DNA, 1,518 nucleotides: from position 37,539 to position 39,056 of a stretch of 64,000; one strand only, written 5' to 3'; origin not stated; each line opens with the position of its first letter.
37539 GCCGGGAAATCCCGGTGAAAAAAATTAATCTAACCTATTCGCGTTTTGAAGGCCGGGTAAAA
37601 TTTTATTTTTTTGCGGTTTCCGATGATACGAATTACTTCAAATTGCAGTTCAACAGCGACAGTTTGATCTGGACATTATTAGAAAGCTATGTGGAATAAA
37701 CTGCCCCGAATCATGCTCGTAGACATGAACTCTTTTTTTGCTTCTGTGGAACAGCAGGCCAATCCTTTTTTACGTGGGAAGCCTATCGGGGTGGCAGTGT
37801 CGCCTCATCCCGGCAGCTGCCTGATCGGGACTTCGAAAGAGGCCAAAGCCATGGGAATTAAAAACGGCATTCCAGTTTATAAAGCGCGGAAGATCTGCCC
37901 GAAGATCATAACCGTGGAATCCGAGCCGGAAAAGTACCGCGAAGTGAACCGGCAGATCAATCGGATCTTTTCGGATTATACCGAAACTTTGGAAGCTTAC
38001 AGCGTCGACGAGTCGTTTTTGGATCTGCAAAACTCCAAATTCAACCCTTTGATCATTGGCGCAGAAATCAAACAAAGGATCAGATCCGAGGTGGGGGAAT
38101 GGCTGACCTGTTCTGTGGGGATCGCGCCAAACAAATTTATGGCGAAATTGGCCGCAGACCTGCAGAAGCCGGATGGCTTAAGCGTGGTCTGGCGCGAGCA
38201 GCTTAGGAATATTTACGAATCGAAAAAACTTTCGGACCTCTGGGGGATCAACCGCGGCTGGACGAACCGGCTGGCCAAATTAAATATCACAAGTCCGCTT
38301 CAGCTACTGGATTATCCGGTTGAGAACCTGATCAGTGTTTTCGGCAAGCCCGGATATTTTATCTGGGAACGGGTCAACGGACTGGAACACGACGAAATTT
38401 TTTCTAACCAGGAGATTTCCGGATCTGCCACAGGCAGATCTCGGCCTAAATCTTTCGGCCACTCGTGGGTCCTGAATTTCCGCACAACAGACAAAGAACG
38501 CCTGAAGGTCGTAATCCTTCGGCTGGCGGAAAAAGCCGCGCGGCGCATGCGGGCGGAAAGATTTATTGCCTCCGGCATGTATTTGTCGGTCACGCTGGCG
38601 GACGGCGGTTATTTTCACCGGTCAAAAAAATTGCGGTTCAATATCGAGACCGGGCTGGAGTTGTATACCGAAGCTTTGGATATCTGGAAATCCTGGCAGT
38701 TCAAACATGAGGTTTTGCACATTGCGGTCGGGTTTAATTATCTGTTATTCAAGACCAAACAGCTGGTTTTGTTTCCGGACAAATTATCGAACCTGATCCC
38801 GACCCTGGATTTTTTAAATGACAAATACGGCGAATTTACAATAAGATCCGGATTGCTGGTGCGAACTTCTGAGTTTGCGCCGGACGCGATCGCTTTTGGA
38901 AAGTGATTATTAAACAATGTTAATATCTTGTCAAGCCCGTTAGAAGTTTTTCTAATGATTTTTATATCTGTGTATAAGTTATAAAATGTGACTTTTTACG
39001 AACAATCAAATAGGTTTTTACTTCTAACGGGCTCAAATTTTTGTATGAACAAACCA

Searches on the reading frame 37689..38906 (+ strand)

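Call 88: search_protein_families(library=pfam, proteins=[window:37689-38906:+], max_evalue=0.00001)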
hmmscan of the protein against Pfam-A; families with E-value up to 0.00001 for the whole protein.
window:37689-38906:+ (405 aa): 2 families
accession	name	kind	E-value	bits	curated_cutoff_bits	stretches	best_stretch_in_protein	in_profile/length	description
PF00817.25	IMS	-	4.4e-42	143.9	23.2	1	11-157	1-148/148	impB/mucB/samB family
PF11799.13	IMS_C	-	6.1e-12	46.4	20.7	1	253-352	1-99/109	impB/mucB/samB family C-terminal domain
